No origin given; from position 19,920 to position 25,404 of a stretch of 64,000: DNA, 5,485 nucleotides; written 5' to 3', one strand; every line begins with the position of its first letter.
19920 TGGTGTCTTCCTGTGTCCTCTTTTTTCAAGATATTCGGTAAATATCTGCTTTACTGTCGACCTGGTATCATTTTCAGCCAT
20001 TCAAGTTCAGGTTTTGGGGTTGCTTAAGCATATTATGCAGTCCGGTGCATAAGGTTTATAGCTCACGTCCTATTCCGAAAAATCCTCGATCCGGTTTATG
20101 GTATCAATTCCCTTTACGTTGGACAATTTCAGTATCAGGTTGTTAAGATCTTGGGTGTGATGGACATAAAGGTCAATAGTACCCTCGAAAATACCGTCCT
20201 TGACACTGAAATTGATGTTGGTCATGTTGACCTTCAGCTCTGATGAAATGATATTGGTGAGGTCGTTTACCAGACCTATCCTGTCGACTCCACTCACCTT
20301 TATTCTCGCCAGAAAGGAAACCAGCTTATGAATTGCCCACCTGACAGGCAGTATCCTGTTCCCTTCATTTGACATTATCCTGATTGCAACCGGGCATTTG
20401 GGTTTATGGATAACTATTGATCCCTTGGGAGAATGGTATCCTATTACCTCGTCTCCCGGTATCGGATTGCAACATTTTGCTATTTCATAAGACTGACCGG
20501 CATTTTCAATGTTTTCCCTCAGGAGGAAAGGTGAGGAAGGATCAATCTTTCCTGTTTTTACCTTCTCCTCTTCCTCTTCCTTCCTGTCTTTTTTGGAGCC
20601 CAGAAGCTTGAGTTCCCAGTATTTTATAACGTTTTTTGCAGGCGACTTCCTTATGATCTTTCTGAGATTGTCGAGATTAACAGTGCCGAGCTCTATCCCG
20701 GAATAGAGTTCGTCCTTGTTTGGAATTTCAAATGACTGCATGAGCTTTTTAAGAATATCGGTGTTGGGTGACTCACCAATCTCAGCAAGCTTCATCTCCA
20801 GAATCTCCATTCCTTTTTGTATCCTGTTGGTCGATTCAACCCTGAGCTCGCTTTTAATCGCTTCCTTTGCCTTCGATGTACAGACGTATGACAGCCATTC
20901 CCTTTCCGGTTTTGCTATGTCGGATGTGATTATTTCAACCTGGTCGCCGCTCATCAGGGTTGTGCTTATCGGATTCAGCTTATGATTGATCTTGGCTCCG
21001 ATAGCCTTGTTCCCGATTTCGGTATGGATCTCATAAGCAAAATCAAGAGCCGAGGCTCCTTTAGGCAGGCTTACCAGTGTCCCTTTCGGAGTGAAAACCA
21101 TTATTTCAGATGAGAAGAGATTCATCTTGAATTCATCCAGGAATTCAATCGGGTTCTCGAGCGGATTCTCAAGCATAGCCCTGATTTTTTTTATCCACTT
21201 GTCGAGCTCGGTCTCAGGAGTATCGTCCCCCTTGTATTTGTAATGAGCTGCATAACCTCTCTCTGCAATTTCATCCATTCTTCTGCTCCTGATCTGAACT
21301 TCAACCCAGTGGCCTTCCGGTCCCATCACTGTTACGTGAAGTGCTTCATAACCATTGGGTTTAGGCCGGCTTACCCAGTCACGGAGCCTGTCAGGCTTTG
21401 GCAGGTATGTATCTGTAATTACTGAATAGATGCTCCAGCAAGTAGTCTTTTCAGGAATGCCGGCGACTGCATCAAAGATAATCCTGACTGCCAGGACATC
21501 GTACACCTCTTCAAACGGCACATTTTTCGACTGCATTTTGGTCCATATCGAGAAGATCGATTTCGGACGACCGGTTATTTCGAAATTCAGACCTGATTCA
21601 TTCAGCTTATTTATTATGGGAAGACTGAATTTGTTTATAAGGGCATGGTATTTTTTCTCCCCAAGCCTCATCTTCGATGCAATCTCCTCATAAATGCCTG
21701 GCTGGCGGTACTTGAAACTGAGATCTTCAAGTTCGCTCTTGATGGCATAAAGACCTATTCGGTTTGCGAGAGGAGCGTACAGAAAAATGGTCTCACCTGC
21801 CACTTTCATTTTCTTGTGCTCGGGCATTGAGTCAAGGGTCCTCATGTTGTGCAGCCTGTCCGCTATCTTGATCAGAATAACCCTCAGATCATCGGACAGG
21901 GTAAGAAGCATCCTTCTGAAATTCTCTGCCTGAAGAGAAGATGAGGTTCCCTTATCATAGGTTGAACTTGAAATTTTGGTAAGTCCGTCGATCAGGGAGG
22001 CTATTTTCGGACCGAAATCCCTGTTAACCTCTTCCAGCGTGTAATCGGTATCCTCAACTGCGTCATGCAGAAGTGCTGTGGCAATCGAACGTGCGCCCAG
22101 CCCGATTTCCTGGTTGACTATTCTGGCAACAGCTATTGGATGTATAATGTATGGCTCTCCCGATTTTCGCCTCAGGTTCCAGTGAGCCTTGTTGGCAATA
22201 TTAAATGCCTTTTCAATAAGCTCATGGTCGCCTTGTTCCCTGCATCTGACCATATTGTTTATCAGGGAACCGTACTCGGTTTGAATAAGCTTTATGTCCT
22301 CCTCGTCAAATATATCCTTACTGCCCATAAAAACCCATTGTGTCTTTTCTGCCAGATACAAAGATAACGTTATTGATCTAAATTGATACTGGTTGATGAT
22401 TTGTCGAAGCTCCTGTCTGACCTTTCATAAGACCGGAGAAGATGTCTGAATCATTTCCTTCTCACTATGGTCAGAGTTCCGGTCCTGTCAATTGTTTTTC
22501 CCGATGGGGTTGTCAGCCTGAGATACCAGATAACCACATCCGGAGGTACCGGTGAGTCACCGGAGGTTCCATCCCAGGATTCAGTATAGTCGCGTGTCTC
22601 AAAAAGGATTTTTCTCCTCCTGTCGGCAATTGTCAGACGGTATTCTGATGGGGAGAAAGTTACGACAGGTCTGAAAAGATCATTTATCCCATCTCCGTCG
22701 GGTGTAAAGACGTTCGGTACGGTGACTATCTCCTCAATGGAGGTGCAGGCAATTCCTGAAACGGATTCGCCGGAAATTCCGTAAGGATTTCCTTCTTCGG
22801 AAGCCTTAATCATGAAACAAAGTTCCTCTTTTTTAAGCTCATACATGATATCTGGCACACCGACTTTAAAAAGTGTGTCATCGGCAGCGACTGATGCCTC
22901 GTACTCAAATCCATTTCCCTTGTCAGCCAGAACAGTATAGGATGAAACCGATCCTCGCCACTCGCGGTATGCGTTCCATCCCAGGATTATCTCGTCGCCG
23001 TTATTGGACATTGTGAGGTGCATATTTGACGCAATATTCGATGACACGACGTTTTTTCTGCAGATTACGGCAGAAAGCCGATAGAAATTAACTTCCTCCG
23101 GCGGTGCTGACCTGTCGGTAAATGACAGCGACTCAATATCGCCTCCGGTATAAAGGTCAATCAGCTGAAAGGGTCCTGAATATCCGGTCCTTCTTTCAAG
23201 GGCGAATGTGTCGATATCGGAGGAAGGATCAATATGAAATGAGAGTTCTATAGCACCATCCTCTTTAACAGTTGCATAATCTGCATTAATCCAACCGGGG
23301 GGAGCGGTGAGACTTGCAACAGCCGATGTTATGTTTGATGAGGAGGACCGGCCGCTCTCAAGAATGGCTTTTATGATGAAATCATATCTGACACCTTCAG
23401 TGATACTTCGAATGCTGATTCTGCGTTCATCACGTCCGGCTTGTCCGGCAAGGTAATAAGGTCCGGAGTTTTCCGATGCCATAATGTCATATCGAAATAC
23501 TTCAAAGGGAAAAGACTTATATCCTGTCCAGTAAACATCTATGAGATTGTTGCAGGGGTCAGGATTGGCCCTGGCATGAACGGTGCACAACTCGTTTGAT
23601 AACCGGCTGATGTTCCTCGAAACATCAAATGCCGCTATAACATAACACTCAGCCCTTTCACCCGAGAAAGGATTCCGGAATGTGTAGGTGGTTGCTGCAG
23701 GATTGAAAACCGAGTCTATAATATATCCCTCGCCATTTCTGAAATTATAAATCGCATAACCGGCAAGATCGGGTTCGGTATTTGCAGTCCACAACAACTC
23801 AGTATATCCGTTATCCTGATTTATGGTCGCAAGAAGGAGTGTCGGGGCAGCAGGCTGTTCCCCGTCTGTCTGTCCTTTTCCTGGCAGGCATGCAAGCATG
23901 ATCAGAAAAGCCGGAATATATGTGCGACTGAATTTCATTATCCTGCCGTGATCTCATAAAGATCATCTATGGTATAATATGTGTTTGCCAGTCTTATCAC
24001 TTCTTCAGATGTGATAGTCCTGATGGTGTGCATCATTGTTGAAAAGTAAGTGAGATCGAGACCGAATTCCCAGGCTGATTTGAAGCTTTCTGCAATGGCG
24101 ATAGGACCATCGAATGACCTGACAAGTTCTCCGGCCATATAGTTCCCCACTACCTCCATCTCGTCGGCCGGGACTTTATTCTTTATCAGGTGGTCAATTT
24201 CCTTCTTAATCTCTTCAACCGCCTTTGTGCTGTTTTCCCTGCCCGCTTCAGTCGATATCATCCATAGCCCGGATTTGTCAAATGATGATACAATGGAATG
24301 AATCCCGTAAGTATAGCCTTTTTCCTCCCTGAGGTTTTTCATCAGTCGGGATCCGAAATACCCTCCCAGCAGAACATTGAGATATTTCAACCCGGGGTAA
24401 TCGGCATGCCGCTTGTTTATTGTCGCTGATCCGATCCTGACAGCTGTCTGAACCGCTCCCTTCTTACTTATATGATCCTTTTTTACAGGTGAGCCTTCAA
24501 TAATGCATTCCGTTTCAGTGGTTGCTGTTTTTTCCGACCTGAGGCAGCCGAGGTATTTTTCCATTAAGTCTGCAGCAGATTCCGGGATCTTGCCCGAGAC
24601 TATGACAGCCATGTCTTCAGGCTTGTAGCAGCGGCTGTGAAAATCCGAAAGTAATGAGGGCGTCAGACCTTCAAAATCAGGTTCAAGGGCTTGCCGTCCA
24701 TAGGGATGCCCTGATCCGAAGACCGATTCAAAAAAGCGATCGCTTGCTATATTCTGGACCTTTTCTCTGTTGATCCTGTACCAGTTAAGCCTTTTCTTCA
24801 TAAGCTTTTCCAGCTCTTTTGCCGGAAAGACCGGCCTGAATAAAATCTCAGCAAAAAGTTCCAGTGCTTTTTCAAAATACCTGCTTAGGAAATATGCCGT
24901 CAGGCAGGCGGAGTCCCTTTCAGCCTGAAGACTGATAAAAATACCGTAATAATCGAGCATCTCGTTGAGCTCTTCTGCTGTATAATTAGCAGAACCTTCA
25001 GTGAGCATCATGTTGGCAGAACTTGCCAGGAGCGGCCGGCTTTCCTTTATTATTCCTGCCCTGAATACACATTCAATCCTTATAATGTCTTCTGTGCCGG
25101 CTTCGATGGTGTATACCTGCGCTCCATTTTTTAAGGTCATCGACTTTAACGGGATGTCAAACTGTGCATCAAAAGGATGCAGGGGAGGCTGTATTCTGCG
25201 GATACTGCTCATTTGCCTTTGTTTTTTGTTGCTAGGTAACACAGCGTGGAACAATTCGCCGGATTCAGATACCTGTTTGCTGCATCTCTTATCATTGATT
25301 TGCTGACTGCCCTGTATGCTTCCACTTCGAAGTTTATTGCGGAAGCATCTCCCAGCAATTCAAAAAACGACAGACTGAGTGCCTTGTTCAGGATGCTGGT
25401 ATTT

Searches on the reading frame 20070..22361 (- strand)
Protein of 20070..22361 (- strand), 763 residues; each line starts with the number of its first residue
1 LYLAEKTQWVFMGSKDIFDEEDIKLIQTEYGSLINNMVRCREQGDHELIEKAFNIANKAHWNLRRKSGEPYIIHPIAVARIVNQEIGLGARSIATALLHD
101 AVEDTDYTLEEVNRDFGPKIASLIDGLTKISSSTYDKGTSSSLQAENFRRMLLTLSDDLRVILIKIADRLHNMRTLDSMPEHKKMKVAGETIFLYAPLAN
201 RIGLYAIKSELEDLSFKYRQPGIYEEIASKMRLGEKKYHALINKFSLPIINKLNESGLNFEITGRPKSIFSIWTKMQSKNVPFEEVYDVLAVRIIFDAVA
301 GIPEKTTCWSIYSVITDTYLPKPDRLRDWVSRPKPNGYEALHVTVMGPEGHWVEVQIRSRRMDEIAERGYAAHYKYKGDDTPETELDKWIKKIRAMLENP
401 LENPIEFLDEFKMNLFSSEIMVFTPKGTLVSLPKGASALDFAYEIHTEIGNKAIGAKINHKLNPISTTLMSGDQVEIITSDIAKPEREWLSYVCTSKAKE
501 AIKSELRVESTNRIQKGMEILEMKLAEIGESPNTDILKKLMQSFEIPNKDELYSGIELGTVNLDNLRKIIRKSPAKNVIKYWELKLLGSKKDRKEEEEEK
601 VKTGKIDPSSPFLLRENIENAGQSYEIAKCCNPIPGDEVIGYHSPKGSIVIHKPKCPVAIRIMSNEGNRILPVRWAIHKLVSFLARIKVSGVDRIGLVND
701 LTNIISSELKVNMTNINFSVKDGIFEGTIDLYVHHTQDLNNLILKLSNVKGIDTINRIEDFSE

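Call 18: search_protein_families(library=pfam, proteins=[window:20070-22361:-], max_evalue=0.0001)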
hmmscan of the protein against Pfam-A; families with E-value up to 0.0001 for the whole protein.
window:20070-22361:- (763 aa): 6 families
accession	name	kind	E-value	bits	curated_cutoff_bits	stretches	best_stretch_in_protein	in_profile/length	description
PF13328.12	HD_4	-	4.6e-42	143.8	27.2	1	52-204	1-155/156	HD domain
PF04607.23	RelA_SpoT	-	1.8e-33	115.6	27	1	264-379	1-111/113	Region found in RelA / SpoT proteins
PF02824.27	TGS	-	1.4e-20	73.5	22.2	1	420-479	1-60/60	TGS domain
PF13291.12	ACT_4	-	1.6e-17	64.4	27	1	682-757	4-80/80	ACT domain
PF01966.28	HD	-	6.6e-07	30.1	22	1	71-173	1-116/116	HD domain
PF19296.4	RelA_AH_RIS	-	4.8e-05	23.9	23.8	0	492-652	3-168/185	RelA/SpoT, AH and RIS domains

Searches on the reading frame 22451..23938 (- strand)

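Call 18: search_protein_families(library=pfam, proteins=[window:22451-23938:-], max_evalue=0.0001)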
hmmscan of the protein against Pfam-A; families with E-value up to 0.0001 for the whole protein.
window:22451-23938:- (495 aa): 1 family
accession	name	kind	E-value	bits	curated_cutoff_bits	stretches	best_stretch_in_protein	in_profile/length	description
PF13585.12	CHU_C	-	1.3e-09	38.5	27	1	406-489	2-84/86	CHU_C Type IX secretion signal domain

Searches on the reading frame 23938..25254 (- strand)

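Call 18: search_protein_families(library=pfam, proteins=[window:23938-25254:-], max_evalue=0.0001)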
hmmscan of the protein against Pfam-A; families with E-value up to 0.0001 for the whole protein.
window:23938-25254:- (438 aa): 2 families
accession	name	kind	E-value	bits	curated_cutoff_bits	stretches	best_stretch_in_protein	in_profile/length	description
PF05193.26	Peptidase_M16_C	-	7e-29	101.4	23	1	197-367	2-175/181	Peptidase M16 inactive domain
PF00675.25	Peptidase_M16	-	8.5e-08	32.7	22.3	1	81-179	38-136/149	Insulinase (Peptidase family M16)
